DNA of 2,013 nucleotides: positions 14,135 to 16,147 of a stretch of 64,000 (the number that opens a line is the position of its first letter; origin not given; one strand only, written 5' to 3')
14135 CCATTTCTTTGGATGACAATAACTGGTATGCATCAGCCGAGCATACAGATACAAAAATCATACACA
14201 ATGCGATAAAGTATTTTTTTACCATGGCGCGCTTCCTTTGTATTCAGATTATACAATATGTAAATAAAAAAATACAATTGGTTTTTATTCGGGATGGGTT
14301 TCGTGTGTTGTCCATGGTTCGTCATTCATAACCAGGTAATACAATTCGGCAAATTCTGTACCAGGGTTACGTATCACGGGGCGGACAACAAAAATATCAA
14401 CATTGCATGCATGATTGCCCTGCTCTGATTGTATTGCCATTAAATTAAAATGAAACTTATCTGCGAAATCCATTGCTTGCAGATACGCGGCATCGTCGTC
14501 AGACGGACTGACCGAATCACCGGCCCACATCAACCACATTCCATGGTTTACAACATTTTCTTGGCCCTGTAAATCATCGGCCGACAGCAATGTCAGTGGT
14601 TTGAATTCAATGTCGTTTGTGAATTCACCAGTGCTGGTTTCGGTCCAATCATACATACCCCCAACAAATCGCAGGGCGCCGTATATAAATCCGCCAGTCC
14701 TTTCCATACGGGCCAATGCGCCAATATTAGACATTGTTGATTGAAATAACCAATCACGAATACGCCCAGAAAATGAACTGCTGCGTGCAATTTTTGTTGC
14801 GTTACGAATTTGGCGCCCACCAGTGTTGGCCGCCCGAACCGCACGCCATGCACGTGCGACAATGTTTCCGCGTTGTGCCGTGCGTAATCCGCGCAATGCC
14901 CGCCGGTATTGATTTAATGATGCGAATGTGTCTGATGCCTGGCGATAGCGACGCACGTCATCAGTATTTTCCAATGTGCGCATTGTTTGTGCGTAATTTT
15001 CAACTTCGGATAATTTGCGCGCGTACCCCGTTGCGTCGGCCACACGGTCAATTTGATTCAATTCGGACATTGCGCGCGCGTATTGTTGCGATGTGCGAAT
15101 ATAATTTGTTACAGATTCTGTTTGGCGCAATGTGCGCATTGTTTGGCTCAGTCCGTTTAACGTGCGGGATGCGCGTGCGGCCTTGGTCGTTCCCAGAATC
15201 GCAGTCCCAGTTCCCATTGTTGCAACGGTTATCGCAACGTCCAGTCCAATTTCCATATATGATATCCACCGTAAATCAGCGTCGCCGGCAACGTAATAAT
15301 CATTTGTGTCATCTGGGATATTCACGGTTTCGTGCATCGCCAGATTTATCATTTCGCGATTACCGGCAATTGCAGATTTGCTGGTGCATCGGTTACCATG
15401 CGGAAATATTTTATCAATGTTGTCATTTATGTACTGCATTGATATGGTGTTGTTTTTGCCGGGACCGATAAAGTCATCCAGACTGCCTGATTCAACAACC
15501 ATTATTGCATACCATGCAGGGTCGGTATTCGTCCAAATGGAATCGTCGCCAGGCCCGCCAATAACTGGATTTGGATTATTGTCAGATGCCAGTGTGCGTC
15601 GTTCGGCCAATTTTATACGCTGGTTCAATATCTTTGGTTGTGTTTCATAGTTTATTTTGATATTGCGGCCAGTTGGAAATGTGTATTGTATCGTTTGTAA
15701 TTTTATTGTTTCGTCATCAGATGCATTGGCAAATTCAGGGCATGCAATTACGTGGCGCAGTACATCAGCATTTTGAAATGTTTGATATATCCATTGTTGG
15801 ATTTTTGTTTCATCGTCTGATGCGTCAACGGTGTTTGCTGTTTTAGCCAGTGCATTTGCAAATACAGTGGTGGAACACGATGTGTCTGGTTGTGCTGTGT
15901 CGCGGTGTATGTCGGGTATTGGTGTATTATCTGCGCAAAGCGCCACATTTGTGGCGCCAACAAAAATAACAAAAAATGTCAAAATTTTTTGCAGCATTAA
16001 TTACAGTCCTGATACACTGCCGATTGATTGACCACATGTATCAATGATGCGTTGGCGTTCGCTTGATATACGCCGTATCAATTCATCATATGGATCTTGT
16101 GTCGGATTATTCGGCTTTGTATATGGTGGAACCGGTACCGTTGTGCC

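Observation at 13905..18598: Operon led by a stand-alone Tad-type prepilin peptidase followed only by four secreted proteins, divergent from gcrA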

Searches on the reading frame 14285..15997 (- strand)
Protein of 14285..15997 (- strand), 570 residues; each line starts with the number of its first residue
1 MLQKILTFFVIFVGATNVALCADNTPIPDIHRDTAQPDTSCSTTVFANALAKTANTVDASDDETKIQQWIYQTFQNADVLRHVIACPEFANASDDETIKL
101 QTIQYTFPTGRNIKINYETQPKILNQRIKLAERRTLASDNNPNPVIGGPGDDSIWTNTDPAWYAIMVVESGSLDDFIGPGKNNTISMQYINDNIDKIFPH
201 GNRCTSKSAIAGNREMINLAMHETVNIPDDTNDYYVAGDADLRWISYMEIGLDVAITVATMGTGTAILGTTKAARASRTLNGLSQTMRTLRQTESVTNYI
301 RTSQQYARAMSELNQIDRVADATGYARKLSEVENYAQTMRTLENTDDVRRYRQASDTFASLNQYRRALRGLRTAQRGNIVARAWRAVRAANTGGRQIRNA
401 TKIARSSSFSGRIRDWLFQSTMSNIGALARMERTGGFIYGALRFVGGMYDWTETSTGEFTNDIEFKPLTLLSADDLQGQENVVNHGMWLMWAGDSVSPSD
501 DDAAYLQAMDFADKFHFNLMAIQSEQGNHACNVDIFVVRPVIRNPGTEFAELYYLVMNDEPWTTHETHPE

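Call 3: search_protein_families(library=pfam, proteins=[window:14285-15997:-], max_evalue=0.1)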
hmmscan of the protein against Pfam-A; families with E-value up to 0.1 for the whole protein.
window:14285-15997:- (570 aa): 0 families

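Call 4: search_protein_families(library=ncbifam, proteins=[window:14285-15997:-], max_evalue=0.1)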
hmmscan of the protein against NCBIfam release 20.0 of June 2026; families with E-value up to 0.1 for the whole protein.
window:14285-15997:- (570 aa): 0 families

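Call 7: find_encoding_contigs(protein=window:14285-15997:-, flank=10000, max_places=6)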
Protein window:14285-15997:- (570 aa): 21 contigs read that carry it; 6 places shown.
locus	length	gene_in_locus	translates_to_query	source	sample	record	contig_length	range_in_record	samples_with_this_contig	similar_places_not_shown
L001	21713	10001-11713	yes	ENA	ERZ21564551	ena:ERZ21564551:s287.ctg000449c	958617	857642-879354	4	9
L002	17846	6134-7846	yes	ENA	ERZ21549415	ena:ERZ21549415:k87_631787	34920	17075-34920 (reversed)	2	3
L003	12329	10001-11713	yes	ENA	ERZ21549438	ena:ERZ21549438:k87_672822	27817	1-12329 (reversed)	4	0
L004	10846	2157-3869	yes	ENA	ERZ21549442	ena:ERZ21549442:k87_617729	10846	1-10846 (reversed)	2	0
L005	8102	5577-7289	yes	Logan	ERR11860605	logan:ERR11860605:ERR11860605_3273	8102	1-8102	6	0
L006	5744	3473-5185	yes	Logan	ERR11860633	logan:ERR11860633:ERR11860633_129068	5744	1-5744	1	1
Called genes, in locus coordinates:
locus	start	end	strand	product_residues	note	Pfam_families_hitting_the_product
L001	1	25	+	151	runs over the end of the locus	-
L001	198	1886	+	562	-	PF00575:S1 (weak), PF00575:S1, PF23459:S1_RRP5 (weak), PF00575:S1, PF23459:S1_RRP5 (weak), PF00575:S1, PF21710:Spt6_S1, PF23459:S1_RRP5, +1 more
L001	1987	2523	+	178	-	PF00406:ADK, PF13207:AAA_17, PF13238:AAA_18, PF13671:AAA_33 (weak)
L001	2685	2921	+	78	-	-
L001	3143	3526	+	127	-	PF01648:ACPS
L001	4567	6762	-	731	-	-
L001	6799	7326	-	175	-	PF07750:GcrA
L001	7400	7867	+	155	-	PF01478:Peptidase_A24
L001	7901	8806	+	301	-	-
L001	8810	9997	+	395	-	-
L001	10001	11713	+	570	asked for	-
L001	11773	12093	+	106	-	-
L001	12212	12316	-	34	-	-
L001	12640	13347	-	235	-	PF06736:TMEM175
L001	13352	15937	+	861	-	-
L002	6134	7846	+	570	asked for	-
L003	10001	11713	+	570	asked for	-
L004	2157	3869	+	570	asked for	-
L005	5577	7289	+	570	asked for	-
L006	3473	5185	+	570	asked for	-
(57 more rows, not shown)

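Call 9: find_homologous_proteins(query=window:14285-15997:-, max_evalue=0.001)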
Query window:14285-15997:- (570 aa): 810 proteins with E <= 0.001 among 8000 candidates; the best 120 are listed.
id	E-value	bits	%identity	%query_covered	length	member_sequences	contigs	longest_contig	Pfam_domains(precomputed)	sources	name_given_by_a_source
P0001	0.0e+0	1295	99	100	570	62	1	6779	-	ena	-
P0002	2.0e-288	975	76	99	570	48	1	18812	-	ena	-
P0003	1.5e-271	920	70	99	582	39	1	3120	-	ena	-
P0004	1.6e-266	903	70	98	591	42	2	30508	-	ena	-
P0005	1.3e-265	900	69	98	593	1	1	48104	-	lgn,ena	-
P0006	2.4e-265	899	68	99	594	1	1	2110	-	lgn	-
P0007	1.1e-264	897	70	99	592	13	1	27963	-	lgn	-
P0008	2.1e-264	896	68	98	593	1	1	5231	-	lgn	-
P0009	2.2e-264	896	68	98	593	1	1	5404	-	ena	-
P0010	4.3e-264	895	67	99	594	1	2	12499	-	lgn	-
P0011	4.6e-264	895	68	99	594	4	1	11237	-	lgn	-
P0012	9.6e-264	894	67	99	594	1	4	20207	-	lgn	-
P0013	3.1e-263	892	75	92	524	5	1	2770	-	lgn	-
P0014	3.4e-263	892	67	99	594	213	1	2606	-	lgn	-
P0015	4.3e-263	892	68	98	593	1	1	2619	-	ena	-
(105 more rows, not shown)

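Call 20: search_protein_representatives(protein=window:14285-15997:-)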
Query: 570 residues. Proteins with E-value up to 0.001 (for the whole library): 126; up to 1e-10: 116; up to 1e-30: 81. The best 126 are listed.
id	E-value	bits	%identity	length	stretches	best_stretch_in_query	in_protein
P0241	2.9e-192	656.4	52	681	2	36-338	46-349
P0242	1.7e-187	640.6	56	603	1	28-565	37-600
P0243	2.6e-185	633.5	51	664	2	24-372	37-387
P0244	1.1e-179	614.9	50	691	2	32-363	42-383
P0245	8.1e-178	608.7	51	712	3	20-321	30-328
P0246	1.6e-173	594.6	54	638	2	37-335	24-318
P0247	1.9e-173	594.3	51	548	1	34-566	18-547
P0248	3.7e-170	583.4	45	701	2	8-383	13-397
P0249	4.1e-162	556.9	58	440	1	131-566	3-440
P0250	4.4e-162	556.8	45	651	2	22-342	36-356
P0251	4.9e-162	556.7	48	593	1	30-565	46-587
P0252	2.8e-161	554.1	48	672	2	278-564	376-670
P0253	1.1e-159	548.8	52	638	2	37-323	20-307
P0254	8.3e-157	539.4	54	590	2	35-310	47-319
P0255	2.7e-154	531.1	49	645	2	38-323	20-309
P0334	4.0e-24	101.5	34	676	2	451-559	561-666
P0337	1.1e-20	90.1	30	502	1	161-560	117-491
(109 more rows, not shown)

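Call 24: find_related_loci(query=A2, collection=genome_contigs, flank=10000)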
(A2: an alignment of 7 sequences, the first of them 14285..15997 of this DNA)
Query A2 (570 aa) in genome_contigs; peptide patterns used: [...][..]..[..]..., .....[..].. (x = any residue, [..] = any of these).
599 stretches matched a pattern (row limit reached: there are more); 231 encode a relative of the query (tblastn E <= 1e-3); the best 80 are kept; 80 distinct loci.
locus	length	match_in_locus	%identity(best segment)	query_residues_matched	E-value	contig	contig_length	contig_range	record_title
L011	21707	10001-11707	75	2-567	0e+0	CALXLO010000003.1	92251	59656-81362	MAG: uncultured Alphaproteobacteria bacterium isolate BRZ_DB__bin25 genome assembly, contig: BRZ_DB__NODE_214_length_922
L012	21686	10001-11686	70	10-570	0e+0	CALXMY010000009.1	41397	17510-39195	MAG: uncultured Alphaproteobacteria bacterium isolate BRZ_RP__bin67 genome assembly, contig: BRZ_RP__NODE_1237_length_41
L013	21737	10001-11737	70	2-568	0e+0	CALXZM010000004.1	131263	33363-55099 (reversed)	MAG: uncultured Alphaproteobacteria bacterium isolate BRZ_LB__bin18 genome assembly, contig: BRZ_LB__NODE_140_length_131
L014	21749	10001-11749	68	9-570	0e+0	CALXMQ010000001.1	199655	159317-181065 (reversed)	MAG: uncultured Alphaproteobacteria bacterium isolate BRZ_KT__bin2 genome assembly, contig: BRZ_KT__NODE_12_length_19965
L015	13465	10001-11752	71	2-565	0e+0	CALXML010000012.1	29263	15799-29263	MAG: uncultured Alphaproteobacteria bacterium isolate BRZ_KL__bin36 genome assembly, contig: BRZ_KL__NODE_1514_length_29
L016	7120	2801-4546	66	2-570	0e+0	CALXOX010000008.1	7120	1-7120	MAG: uncultured Alphaproteobacteria bacterium isolate BRZ_MD__bin1 genome assembly, contig: BRZ_MD__NODE_9181_length_712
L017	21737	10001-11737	66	1-567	0e+0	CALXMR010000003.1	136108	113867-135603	MAG: uncultured Alphaproteobacteria bacterium isolate BRZ_MA__bin39 genome assembly, contig: BRZ_MA__NODE_145_length_136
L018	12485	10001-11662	70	1-564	0e+0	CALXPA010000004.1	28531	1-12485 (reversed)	MAG: uncultured Alphaproteobacteria bacterium isolate BRZ_SB__bin57 genome assembly, contig: BRZ_SB__NODE_2368_length_28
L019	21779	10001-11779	67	1-569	0e+0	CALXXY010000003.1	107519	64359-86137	MAG: uncultured Alphaproteobacteria bacterium isolate BRZ_PP__bin55 genome assembly, contig: BRZ_PP__NODE_270_length_107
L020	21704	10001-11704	66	2-566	0e+0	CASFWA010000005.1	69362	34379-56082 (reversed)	uncultured proteobacterium isolate A86_L4_360360_idba_bin.28 genome assembly, contig: A86_L4_360360_idba_bin.28.fa_scaff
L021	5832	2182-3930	63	1-570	0e+0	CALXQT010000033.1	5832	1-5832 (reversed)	MAG: uncultured Alphaproteobacteria bacterium isolate E20__bin73 genome assembly, contig: E20__k127_8844685, whole genom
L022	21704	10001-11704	65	2-566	0e+0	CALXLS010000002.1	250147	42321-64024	MAG: uncultured Alphaproteobacteria bacterium isolate BRZ_DL__bin85 genome assembly, contig: BRZ_DL__NODE_35_length_2501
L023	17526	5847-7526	65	5-564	0e+0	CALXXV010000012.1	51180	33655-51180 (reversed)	MAG: uncultured Alphaproteobacteria bacterium isolate E08__bin46 genome assembly, contig: E08__k127_7021001, whole genom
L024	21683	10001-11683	68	7-567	0e+0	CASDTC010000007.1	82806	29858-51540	uncultured proteobacterium isolate T11_L1_319319_idba_bin.126 genome assembly, contig: T11_L1_319319_idba_bin.126.fa_sca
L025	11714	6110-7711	66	36-566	0e+0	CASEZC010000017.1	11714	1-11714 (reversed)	uncultured proteobacterium isolate Batch6_idba_bin.201 genome assembly, contig: Batch6_idba_bin.201.fa_k87_8579874, whol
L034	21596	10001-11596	60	34-566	0e+0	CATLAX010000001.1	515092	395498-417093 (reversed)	MAG TPA_asm: uncultured Alphaproteobacteria bacterium isolate MGG05853_1680015463 genome assembly, contig: ERR3199562_4,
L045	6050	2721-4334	59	22-566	0e+0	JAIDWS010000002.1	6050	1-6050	MAG: Alphaproteobacteria bacterium isolate SC0372_S2_6 SC0372_S2_6_contig_2, whole genome shotgun sequence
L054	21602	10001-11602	60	35-566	0e+0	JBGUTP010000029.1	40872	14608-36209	MAG: Candidatus Enterousia sp. isolate fecal_MAG_67 fecal_MAG_67_contig_0029, whole genome shotgun sequence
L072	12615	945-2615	57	1-566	0e+0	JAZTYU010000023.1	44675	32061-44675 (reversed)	MAG: Candidatus Enterousia sp. isolate T1900045325_YK20190014.MAGScoT_cleanbin_000039 SGB_6437_k141_1460412, whole genom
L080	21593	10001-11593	57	38-566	0e+0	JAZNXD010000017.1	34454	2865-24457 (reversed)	MAG: Candidatus Enterousia sp. isolate T1900044780_TS20190246.MAGScoT_cleanbin_000045 SGB_2551_k141_1247132, whole genom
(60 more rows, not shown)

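Call 34: find_homologous_proteins(query=P0334, max_evalue=0.001)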
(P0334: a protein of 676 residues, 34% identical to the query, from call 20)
Query P0334 (676 aa): 80 proteins with E <= 0.001 among 8000 candidates.
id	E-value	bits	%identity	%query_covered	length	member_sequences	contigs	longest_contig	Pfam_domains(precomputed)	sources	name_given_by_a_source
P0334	0.0e+0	1527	100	100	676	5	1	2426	-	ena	-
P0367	3.2e-206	705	52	99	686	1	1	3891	-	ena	-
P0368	5.2e-201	688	48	98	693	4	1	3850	-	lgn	-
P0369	9.6e-197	674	49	99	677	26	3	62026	-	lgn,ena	-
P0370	2.5e-189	649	47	97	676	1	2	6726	-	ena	-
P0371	3.2e-188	645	47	99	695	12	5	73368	-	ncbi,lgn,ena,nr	ncbi:MAG: hypothetical protein IKB10_00805 [Alphaproteobacteria bacterium]|nr:hypothetical protein [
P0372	8.7e-188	644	47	99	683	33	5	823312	-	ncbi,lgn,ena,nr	ncbi:MAG: hypothetical protein IJ276_03560 [Alphaproteobacteria bacterium]|nr:hypothetical protein [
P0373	6.3e-187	641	47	97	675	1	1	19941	-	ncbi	-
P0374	1.1e-184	634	46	98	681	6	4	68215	-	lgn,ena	-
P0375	5.6e-176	605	45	99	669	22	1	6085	-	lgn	-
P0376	2.4e-174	600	45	91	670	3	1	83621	-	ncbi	-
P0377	5.1e-173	595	47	91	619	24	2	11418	-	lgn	-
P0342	7.0e-173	595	46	96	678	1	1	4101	-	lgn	-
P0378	2.9e-172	593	46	98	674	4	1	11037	-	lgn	-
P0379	6.3e-168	578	43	99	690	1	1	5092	-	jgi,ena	-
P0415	7.7e-86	307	59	35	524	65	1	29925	-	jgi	-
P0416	4.5e-85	305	57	38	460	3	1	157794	-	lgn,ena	-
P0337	1.4e-80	290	40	57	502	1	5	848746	-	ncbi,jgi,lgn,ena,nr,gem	ncbi:MAG TPA: hypothetical protein PKJ33_02195 [Alphaproteobacteria bacterium]|nr:hypothetical prote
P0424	7.9e-77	278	51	37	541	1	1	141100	-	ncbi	-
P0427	8.3e-74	268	48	44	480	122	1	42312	-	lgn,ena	-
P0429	6.7e-67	245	58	29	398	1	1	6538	PF00266.26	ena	-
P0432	8.5e-62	228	49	36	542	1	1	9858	PF05838.18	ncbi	-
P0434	2.4e-59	220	47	36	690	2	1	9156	-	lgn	-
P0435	9.3e-55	205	46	35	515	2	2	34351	PF21671.3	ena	-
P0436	7.1e-51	192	47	33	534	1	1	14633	PF09374.16,PF05838.18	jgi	-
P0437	4.0e-45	173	44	33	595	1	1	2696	-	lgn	-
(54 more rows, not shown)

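Call 35: find_encoding_contigs(protein=P0372, flank=10000, max_places=2)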
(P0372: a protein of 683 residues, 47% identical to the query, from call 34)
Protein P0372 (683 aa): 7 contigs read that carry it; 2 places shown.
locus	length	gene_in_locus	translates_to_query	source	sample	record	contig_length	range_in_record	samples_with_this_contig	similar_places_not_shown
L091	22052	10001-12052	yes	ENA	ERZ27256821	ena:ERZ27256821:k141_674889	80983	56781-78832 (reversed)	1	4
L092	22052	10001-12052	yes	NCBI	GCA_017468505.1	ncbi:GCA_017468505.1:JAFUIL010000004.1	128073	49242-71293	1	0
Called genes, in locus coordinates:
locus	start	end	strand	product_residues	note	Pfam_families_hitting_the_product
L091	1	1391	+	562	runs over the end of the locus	PF00575:S1 (weak), PF00575:S1, PF00575:S1, PF23459:S1_RRP5 (weak), PF00575:S1, PF23459:S1_RRP5 (weak), PF00575:S1, PF23459:S1_RRP5, +3 more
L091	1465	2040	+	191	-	PF06414:Zeta_toxin (faint), PF00406:ADK, PF13207:AAA_17, PF13238:AAA_18, PF13671:AAA_33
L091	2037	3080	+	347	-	PF01551:Peptidase_M23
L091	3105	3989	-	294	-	PF01544:CorA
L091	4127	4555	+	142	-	-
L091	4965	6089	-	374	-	-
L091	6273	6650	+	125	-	PF01648:ACPS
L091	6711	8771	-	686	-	-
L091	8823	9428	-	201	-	PF07750:GcrA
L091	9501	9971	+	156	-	PF01478:Peptidase_A24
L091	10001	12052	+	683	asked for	-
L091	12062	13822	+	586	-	-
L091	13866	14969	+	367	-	PF05838:Glyco_hydro_108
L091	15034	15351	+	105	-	-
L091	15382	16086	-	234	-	-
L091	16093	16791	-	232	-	-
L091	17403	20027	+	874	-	-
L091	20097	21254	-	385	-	PF02684:LpxB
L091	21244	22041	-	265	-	PF00132:Hexapep, PF25084:LbH_EIF2B (faint), PF25087:GMPPB_C, PF00132:Hexapep, PF13720:Acetyltransf_11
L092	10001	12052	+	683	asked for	-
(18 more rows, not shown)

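Call 36: find_encoding_contigs(protein=P0337, flank=10000, max_places=1)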
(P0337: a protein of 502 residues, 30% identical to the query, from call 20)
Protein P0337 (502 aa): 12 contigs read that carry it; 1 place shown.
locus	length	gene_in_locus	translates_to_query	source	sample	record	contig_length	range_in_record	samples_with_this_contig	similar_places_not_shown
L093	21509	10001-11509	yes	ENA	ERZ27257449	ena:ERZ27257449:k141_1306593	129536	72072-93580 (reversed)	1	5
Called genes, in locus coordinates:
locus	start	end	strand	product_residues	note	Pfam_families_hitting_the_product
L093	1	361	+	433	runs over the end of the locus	PF05697:Trigger_N, PF00254:FKBP_C, PF05698:Trigger_C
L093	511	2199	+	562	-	PF00575:S1 (weak), PF00575:S1, PF00575:S1, PF23459:S1_RRP5 (weak), PF00575:S1, PF23459:S1_RRP5 (weak), PF00575:S1, PF23459:S1_RRP5, +3 more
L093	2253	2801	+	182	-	PF13238:AAA_18 (faint), PF13671:AAA_33, PF00406:ADK, PF13207:AAA_17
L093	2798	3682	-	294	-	PF01544:CorA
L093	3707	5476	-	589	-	PF00664:ABC_membrane, PF00005:ABC_tran, PF02463:SMC_N (weak)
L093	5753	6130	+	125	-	PF01648:ACPS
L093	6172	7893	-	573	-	-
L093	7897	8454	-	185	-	PF07750:GcrA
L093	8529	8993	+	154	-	PF01478:Peptidase_A24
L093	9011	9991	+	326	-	-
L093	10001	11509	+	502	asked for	-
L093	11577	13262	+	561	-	-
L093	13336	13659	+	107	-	-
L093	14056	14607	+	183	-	PF00561:Abhydrolase_1 (faint), PF03959:FSH1 (faint), PF06821:Ser_hydrolase, PF12697:Abhydrolase_6 (faint), PF10230:LIDHydrolase (faint)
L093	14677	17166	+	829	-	-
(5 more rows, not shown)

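Call 37: search_protein_families(library=pfam, proteins=[P0415, P0416, P0424, P0427, P0432, P0434, P0435, P0436, P0437, P0429], max_evalue=0.01)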
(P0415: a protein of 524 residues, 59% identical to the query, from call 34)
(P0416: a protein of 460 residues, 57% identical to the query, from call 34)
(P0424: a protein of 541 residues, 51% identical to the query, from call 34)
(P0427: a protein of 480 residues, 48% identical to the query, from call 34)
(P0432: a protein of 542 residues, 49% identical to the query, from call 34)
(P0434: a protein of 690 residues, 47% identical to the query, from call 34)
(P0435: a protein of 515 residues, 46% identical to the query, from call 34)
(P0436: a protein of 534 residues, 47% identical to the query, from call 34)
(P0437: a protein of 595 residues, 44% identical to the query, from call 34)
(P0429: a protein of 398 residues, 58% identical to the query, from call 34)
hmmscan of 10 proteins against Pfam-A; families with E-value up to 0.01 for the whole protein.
P0415 (524 aa): 0 families

P0416 (460 aa): 0 families

P0424 (541 aa): 0 families

P0427 (480 aa): 0 families

P0432 (542 aa): 2 families
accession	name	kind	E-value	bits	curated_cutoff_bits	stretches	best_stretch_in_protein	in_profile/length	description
PF05838.17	Glyco_hydro_108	-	1e-08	36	21.2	1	382-448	3-77/85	Glycosyl hydrolase 108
PF09374.15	PG_binding_3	-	8.6e-05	23.1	24.6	1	463-522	5-73/76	Predicted Peptidoglycan domain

P0434 (690 aa): 0 families

P0435 (515 aa): 1 family
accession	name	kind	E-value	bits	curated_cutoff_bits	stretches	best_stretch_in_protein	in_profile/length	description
PF21671.2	CPL1-like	-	3.6e-06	27.4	27.4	1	255-297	19-59/60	Protein CPL1-like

P0436 (534 aa): 2 families
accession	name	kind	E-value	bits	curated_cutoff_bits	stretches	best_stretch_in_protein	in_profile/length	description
PF05838.17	Glyco_hydro_108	-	4.2e-09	37.3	21.2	1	374-440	3-77/85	Glycosyl hydrolase 108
PF09374.15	PG_binding_3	-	9.5e-07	29.4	24.6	1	452-514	2-73/76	Predicted Peptidoglycan domain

P0437 (595 aa): 1 family
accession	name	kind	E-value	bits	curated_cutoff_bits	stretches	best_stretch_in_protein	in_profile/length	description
PF02672.20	CP12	-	0.0039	18.4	22.7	1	246-266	49-69/70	CP12 domain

P0429 (398 aa): 1 family
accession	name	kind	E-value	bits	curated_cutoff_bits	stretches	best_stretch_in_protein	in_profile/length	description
PF00266.25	Aminotran_5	-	6.9e-43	147.5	21.5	1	189-394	125-342/371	Aminotransferase class-V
